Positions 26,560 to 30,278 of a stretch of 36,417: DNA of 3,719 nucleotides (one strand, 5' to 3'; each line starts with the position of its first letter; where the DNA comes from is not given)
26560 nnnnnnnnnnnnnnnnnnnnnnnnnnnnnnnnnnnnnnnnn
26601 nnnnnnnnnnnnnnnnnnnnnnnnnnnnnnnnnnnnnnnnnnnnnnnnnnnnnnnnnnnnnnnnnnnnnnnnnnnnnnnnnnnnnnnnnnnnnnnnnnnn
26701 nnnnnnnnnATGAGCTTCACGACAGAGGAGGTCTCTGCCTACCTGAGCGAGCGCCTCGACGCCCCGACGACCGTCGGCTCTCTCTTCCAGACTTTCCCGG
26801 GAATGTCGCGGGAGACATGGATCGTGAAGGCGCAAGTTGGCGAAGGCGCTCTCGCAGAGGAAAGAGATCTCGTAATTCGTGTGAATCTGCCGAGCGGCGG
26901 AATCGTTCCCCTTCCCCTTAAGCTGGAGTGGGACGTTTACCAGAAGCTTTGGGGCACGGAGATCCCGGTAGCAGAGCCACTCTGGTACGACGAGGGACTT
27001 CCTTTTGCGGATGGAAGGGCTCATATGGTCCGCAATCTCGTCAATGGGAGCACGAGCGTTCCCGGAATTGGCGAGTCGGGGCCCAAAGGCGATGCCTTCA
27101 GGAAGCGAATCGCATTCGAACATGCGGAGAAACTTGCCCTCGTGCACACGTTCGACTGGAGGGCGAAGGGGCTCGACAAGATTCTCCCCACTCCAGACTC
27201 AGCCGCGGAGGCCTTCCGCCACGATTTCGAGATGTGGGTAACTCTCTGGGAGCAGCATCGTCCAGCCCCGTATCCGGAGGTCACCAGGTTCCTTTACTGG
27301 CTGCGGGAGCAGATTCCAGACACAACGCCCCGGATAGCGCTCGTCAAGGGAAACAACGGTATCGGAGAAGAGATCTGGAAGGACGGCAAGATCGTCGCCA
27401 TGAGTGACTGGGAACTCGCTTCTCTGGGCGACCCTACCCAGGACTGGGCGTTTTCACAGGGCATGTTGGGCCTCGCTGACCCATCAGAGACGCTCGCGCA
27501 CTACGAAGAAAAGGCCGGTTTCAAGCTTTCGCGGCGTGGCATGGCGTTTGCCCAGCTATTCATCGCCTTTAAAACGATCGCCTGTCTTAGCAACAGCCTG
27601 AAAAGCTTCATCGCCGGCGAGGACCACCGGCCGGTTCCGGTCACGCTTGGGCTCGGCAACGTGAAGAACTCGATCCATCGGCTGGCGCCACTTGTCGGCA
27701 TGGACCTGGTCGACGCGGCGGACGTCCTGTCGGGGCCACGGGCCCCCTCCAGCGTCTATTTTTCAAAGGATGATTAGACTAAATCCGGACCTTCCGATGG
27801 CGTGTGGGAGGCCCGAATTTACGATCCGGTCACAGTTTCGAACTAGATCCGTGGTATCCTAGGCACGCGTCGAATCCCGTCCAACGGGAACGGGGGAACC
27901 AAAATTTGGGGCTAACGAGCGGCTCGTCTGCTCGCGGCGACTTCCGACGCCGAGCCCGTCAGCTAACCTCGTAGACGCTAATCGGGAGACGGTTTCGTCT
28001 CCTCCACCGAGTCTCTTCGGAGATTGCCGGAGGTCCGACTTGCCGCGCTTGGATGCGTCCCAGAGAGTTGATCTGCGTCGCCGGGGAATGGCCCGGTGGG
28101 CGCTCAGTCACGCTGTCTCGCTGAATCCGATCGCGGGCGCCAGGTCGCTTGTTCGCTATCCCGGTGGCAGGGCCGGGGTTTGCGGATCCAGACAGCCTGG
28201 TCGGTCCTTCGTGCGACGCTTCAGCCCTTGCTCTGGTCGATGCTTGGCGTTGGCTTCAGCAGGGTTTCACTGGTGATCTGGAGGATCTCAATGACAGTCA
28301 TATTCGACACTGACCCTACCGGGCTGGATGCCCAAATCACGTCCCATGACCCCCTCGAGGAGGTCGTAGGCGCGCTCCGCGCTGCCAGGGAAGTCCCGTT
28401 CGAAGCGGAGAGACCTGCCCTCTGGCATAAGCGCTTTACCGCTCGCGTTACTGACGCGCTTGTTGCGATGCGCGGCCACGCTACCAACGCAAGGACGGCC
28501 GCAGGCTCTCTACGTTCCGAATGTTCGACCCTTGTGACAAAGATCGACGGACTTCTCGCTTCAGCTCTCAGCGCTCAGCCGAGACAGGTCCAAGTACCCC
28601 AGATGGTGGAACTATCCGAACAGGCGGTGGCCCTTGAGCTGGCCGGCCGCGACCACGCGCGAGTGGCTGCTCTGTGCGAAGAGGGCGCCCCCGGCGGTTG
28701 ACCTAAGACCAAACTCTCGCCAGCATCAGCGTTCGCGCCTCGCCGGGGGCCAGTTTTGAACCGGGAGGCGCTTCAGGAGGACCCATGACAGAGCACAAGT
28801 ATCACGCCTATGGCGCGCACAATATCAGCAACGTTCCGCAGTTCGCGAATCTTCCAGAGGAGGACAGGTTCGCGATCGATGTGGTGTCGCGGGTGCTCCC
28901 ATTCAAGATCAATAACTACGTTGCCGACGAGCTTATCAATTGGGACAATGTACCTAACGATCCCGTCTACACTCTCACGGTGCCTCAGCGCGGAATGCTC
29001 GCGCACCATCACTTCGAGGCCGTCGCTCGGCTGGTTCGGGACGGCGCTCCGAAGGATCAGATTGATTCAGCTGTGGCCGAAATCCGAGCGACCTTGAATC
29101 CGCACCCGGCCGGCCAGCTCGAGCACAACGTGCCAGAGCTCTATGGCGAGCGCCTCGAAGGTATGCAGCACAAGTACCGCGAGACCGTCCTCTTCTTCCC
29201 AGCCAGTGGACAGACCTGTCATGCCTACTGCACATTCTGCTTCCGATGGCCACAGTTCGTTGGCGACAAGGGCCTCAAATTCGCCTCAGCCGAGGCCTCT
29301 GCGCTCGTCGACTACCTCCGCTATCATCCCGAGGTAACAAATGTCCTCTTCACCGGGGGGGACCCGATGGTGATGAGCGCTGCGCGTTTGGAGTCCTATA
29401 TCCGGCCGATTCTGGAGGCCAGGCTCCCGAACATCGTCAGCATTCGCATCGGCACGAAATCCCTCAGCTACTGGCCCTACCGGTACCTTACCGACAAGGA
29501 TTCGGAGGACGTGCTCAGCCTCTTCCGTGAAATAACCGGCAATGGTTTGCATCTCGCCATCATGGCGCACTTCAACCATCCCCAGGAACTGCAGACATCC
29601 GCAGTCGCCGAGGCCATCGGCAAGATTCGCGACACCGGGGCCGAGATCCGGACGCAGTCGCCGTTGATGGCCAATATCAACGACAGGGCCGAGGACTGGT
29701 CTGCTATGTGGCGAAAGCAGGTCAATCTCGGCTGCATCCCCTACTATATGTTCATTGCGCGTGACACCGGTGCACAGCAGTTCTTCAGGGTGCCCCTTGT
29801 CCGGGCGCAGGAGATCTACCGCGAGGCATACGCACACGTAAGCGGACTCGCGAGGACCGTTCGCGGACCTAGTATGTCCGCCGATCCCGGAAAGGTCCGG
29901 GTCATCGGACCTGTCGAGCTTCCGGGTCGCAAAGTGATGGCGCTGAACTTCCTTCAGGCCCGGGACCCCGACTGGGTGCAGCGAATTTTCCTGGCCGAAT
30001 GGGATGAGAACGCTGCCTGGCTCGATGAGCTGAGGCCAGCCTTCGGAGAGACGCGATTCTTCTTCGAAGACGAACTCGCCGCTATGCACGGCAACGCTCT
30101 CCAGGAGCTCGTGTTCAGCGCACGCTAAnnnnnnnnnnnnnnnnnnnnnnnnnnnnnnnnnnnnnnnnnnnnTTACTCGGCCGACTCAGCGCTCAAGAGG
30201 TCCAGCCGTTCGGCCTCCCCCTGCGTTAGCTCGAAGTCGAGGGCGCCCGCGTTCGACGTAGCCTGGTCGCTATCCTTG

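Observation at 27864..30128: c-di-AMP riboswitch upstream of an unknown ORF and a KamA-family radical-SAM aminomutase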

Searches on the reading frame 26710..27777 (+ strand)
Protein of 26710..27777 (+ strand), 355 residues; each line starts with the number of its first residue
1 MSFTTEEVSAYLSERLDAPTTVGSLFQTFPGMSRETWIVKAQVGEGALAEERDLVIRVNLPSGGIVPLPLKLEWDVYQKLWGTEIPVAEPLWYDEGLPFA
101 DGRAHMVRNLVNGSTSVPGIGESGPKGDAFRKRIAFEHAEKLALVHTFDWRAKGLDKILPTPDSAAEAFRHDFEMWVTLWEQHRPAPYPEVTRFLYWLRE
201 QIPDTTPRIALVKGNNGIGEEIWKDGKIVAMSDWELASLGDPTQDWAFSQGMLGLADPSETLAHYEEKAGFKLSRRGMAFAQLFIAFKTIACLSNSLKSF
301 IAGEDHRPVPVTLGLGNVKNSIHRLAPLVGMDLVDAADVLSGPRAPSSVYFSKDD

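Call 5: search_protein_families(library=pfam, proteins=[window:26710-27777:+], max_evalue=0.01)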
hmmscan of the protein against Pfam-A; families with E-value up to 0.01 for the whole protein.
window:26710-27777:+ (355 aa): 1 family
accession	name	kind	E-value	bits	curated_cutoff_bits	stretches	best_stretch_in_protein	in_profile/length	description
PF01636.29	APH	-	5.2e-05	23.6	23.2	1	51-270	20-230/239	Phosphotransferase enzyme family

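Call 7: search_protein_families(library=ncbifam, proteins=[window:26710-27777:+], max_evalue=0.1)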
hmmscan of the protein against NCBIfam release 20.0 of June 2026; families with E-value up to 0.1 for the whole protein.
window:26710-27777:+ (355 aa): 1 family
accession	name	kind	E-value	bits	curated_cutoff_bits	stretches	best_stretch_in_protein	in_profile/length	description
NF000255.1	macrolide_MphF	exception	0.0031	16.9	650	1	208-273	190-256/299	Mph(F) family macrolide 2'-phosphotransferase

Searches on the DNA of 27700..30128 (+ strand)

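Call 18: search_rna_families(sources=[L001, L002, L003, L004, L005, L008, L009, L014, L022, L006, L007, L012], threshold=gathering)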
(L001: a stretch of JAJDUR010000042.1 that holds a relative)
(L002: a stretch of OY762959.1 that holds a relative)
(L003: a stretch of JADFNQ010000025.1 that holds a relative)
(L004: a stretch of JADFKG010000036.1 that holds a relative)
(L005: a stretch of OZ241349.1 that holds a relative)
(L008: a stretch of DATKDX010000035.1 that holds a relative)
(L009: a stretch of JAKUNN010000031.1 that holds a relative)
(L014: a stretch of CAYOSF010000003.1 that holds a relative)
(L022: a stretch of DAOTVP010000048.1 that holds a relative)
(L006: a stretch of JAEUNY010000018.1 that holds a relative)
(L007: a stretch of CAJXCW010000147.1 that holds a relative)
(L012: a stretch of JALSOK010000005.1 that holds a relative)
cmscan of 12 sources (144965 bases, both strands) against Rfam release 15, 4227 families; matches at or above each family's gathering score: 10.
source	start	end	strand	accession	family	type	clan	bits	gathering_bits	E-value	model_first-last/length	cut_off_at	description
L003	3824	3962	+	RF00379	c-di-AMP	Cis-reg; riboswitch;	-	96.8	38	2.6e-21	1-134/134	no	c-di-AMP riboswitch aptamer (ydaO/yuaA leader)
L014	5633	5771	+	RF00379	c-di-AMP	Cis-reg; riboswitch;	-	96.4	38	3.4e-21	1-134/134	no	c-di-AMP riboswitch aptamer (ydaO/yuaA leader)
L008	4719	4859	+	RF00379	c-di-AMP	Cis-reg; riboswitch;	-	90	38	2.1e-19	1-134/134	no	c-di-AMP riboswitch aptamer (ydaO/yuaA leader)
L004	5619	5763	+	RF00379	c-di-AMP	Cis-reg; riboswitch;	-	85.4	38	4.1e-18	1-134/134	no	c-di-AMP riboswitch aptamer (ydaO/yuaA leader)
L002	5620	5764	+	RF00379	c-di-AMP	Cis-reg; riboswitch;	-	80.8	38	7.4e-17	1-134/134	no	c-di-AMP riboswitch aptamer (ydaO/yuaA leader)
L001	4090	4237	+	RF00379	c-di-AMP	Cis-reg; riboswitch;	-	75.2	38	2.7e-15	1-134/134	no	c-di-AMP riboswitch aptamer (ydaO/yuaA leader)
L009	5755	5899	+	RF00379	c-di-AMP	Cis-reg; riboswitch;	-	68.8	38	1.6e-13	1-134/134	no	c-di-AMP riboswitch aptamer (ydaO/yuaA leader)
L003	5612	5685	-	RF00005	tRNA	Gene; tRNA;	CL00001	66.5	29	6.3e-12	1-71/71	no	tRNA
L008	4465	4599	-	RF00379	c-di-AMP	Cis-reg; riboswitch;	-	60.9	38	2.7e-11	1-134/134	no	c-di-AMP riboswitch aptamer (ydaO/yuaA leader)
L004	1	46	+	RF00005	tRNA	Gene; tRNA;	CL00001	29.5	29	0.1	27-71/71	5'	tRNA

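Call 99: search_rna_families(sources=[L081, L090, L091, L092, L094, L097, L100, L103, L114, L121, L136, L164, L124, L109, L194], threshold=gathering)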
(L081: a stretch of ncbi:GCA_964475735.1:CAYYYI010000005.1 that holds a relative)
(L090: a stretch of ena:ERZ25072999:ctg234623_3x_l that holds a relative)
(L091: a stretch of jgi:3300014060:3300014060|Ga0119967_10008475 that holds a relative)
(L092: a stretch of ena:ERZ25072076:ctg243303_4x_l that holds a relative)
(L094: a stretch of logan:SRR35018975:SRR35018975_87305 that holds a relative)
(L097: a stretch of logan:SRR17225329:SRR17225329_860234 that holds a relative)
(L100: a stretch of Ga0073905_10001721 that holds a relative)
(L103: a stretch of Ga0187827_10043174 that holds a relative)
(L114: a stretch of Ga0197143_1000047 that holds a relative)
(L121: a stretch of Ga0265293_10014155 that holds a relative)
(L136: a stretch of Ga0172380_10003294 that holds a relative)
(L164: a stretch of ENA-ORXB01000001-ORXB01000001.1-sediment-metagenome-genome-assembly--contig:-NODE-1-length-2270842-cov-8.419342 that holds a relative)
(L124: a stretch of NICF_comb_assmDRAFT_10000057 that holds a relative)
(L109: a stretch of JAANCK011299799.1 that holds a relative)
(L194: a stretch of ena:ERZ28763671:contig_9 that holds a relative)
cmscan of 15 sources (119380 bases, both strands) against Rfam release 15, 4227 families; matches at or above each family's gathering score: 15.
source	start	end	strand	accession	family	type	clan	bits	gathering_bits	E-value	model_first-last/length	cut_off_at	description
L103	1301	1437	+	RF00379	c-di-AMP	Cis-reg; riboswitch;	-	93.2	38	2.2e-20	1-134/134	no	c-di-AMP riboswitch aptamer (ydaO/yuaA leader)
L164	6173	6307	-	RF00379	c-di-AMP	Cis-reg; riboswitch;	-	91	38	9.2e-20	1-134/134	no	c-di-AMP riboswitch aptamer (ydaO/yuaA leader)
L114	4225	4359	-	RF00379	c-di-AMP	Cis-reg; riboswitch;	-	90.7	38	1.1e-19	1-134/134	no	c-di-AMP riboswitch aptamer (ydaO/yuaA leader)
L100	6982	7115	+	RF00379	c-di-AMP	Cis-reg; riboswitch;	-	88.9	38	3.5e-19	1-134/134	no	c-di-AMP riboswitch aptamer (ydaO/yuaA leader)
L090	2425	2566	+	RF00379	c-di-AMP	Cis-reg; riboswitch;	-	88.7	38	3.8e-19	1-134/134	no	c-di-AMP riboswitch aptamer (ydaO/yuaA leader)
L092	4743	4883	+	RF00379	c-di-AMP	Cis-reg; riboswitch;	-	88.7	38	3.8e-19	1-134/134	no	c-di-AMP riboswitch aptamer (ydaO/yuaA leader)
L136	3002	3136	-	RF00379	c-di-AMP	Cis-reg; riboswitch;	-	87.7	38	7.6e-19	1-134/134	no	c-di-AMP riboswitch aptamer (ydaO/yuaA leader)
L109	476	607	+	RF00379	c-di-AMP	Cis-reg; riboswitch;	-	86.4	38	1.8e-18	1-134/134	no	c-di-AMP riboswitch aptamer (ydaO/yuaA leader)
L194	5809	5941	+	RF00379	c-di-AMP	Cis-reg; riboswitch;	-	85.9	38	2.4e-18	1-134/134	no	c-di-AMP riboswitch aptamer (ydaO/yuaA leader)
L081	5594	5725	+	RF00379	c-di-AMP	Cis-reg; riboswitch;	-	84.3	38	6.6e-18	1-134/134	no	c-di-AMP riboswitch aptamer (ydaO/yuaA leader)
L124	2683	2811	+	RF00379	c-di-AMP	Cis-reg; riboswitch;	-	82.4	38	2.3e-17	1-134/134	no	c-di-AMP riboswitch aptamer (ydaO/yuaA leader)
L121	4164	4295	+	RF00379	c-di-AMP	Cis-reg; riboswitch;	-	77.7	38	4.5e-16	1-134/134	no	c-di-AMP riboswitch aptamer (ydaO/yuaA leader)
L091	2262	2397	+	RF00379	c-di-AMP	Cis-reg; riboswitch;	-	73.5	38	6.9e-15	1-134/134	no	c-di-AMP riboswitch aptamer (ydaO/yuaA leader)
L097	166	311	+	RF00379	c-di-AMP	Cis-reg; riboswitch;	-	72.5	38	1.2e-14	1-134/134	no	c-di-AMP riboswitch aptamer (ydaO/yuaA leader)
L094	2839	2984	+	RF00379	c-di-AMP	Cis-reg; riboswitch;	-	69.2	38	1.1e-13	1-134/134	no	c-di-AMP riboswitch aptamer (ydaO/yuaA leader)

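Call 106: search_rna_families(source=window, start=27700, end=28900, threshold=evalue, max_evalue=1)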
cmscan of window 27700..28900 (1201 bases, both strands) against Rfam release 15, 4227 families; matches with E-value up to 1: 1.
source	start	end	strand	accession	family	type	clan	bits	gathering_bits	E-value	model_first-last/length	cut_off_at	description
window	27858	27993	+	RF00379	c-di-AMP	Cis-reg; riboswitch;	-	76.4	38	1.1e-17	1-134/134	no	c-di-AMP riboswitch aptamer (ydaO/yuaA leader)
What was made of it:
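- Checked: It is also the only hit at E<=1 in 27700-28900 under permissive filters (call 106).
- Tried and rejected: None at E<=1 (call 106).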

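Call 114: search_with_rna_model(model_id=R1, sources=[window, L001, L002, L003, L004, L008, L009, L014, L081, L090, L091, L092, L094, L097, L194, L099, L100, L101, L102, L103, L104, L105, L109, L111, L113, L114, L115, L116, L119, L120, L121, L124, L127, L130, L131, L132, L134, L135, L136, L140, L141, L143, L144, L149, L150, L153, L154, L156, L159, L163, L164, L166, L170, L171, L173, L175, L176, L178], max_evalue=0.00001, make_alignment=true)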
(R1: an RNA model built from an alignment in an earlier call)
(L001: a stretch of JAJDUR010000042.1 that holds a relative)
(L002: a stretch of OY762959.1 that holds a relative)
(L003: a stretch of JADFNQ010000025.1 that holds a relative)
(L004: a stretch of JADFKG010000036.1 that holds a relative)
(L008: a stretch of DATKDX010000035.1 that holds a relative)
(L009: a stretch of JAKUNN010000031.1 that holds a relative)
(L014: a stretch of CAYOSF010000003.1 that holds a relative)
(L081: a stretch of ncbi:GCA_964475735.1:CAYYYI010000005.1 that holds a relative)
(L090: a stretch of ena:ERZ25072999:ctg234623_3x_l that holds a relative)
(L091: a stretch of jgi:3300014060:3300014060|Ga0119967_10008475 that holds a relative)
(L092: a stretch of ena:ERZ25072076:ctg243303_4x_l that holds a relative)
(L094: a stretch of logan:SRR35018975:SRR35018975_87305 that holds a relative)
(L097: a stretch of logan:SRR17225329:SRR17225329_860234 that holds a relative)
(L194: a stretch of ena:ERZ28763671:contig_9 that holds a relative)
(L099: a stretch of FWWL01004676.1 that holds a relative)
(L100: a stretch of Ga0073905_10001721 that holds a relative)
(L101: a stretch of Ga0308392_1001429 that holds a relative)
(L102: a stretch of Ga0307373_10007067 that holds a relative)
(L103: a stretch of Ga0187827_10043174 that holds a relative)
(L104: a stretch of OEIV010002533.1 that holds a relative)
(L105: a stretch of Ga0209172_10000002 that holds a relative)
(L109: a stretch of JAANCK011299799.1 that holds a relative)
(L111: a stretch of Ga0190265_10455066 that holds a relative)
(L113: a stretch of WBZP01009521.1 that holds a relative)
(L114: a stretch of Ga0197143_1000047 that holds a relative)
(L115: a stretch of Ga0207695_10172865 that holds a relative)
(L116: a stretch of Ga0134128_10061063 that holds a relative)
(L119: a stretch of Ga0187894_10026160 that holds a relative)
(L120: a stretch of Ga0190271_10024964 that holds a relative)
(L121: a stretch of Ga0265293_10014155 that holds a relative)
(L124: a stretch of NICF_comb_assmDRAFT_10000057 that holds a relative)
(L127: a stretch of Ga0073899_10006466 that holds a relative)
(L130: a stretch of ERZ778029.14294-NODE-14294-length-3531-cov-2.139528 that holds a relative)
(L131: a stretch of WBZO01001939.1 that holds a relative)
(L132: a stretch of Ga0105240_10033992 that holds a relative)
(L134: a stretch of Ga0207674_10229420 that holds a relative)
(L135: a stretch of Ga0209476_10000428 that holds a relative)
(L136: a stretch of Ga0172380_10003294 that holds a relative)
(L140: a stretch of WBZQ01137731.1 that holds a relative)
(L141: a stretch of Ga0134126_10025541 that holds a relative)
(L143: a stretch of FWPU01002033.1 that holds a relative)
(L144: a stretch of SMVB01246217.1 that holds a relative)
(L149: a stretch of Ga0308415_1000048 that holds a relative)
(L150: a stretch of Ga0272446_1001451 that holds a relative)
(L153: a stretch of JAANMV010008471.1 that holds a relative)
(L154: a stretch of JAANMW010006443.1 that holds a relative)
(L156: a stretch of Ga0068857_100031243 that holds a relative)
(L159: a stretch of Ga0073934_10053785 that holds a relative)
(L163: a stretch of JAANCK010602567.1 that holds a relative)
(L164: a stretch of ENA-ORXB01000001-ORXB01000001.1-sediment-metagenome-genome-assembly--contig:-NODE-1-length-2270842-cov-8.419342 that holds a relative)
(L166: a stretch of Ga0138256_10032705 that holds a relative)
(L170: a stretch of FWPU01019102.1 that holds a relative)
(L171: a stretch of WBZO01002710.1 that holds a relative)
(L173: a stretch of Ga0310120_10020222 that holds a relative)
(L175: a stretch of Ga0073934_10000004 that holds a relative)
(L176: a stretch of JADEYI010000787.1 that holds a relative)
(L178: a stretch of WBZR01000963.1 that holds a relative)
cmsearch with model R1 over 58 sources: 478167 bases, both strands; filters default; matches with E-value up to 0.00001: 59.
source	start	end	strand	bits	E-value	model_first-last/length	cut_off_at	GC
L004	5619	5764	+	137.2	3.2e-31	1-141/141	no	0.61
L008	4719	4860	+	137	3.5e-31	1-141/141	no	0.59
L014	5633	5771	+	136.5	4.6e-31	1-141/141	no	0.63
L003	3824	3962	+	136.5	4.7e-31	1-141/141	no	0.64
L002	5620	5765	+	134.3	1.6e-30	1-141/141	no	0.62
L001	4090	4237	+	112.1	4.2e-25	1-141/141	no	0.63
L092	4743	4883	+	106.7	8.3e-24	1-141/141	no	0.62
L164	6174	6307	-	102.3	9.6e-23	1-141/141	no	0.67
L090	2425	2566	+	101.3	1.7e-22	1-141/141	no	0.68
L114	4226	4359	-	100.1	3.3e-22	1-141/141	no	0.66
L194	5809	5942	+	99.6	4.5e-22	1-141/141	no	0.65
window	27858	27992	+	99.5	4.7e-22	1-141/141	no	0.64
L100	6982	7116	+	99.5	4.8e-22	1-141/141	no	0.65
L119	1845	1985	-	99.2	5.7e-22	1-141/141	no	0.62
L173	2172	2304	-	98.7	7.6e-22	1-141/141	no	0.64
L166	2675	2807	-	97.7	1.3e-21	1-141/141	no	0.62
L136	3003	3134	-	96.8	2.2e-21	1-141/141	no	0.67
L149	6471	6605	-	96.1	3.2e-21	1-141/141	no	0.72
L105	2437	2573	-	95.2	5.3e-21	1-141/141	no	0.63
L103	1301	1437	+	94.5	7.7e-21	1-141/141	no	0.58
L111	86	224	+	94.4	8.4e-21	1-141/141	no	0.6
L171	8033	8168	-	94.1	9.6e-21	1-141/141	no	0.66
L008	4464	4599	-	92.9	1.9e-20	1-141/141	no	0.57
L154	2065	2200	-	91.9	3.4e-20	1-141/141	no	0.63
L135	1863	1997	-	91.8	3.6e-20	1-141/141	no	0.67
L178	5536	5678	-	91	5.5e-20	1-141/141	no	0.66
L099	1434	1570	-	90.9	6e-20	1-141/141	no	0.68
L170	2808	2945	+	90.4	7.9e-20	1-141/141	no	0.73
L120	3859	4009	-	90.3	8.3e-20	1-141/141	no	0.66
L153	755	892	+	90.2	8.4e-20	1-141/141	no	0.67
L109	476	608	+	90.2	8.9e-20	1-141/141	no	0.62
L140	566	704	-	89.7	1.2e-19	1-141/141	no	0.67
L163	537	673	+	89.6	1.2e-19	1-141/141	no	0.6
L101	1101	1236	+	89.5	1.3e-19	1-141/141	no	0.68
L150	8762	8897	+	89.5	1.3e-19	1-141/141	no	0.68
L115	734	867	+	88.1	2.8e-19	1-141/141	no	0.64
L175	1039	1173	-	87.6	3.6e-19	1-141/141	no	0.64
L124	2683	2813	+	87.5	4e-19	1-141/141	no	0.68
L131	8076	8213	-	85.2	1.4e-18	1-141/141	no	0.63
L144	991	1125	-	84.6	2e-18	1-141/141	no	0.56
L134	643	778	+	84.1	2.6e-18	1-141/141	no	0.63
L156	589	724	+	84.1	2.6e-18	1-141/141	no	0.63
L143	1949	2085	-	83.9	2.9e-18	1-141/141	no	0.7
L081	5594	5725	+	83.7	3.3e-18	1-141/141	no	0.63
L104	2088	2231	-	83.1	4.6e-18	1-141/141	no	0.64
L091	2262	2397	+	82.2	7.6e-18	1-141/141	no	0.62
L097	166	311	+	80.7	1.8e-17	1-141/141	no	0.69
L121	4164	4295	+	79.1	4.4e-17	1-141/141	no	0.64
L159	3029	3160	-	79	4.6e-17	1-141/141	no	0.67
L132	3668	3814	-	76.6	1.8e-16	1-141/141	no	0.65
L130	2942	3088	-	76.5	1.8e-16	1-141/141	no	0.66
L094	2839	2984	+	72.8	1.5e-15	1-141/141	no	0.64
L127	1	102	+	72.1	2.2e-15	38-141/141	5'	0.62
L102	9599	9724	-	67.3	3.3e-14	1-141/141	no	0.63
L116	1221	1375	+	65.4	9.2e-14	1-141/141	no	0.66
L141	887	1041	-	65.4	9.2e-14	1-141/141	no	0.66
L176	7141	7264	+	64.9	1.2e-13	1-141/141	no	0.65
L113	1344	1480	+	64.9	1.3e-13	1-141/141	no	0.66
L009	5757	5899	+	60.2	1.7e-12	1-141/141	no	0.5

Alignment A9: 59 matches aligned to the model, 227 columns, each read 5' to 3' on its own strand. Consensus structure (alignment columns), stored with it:
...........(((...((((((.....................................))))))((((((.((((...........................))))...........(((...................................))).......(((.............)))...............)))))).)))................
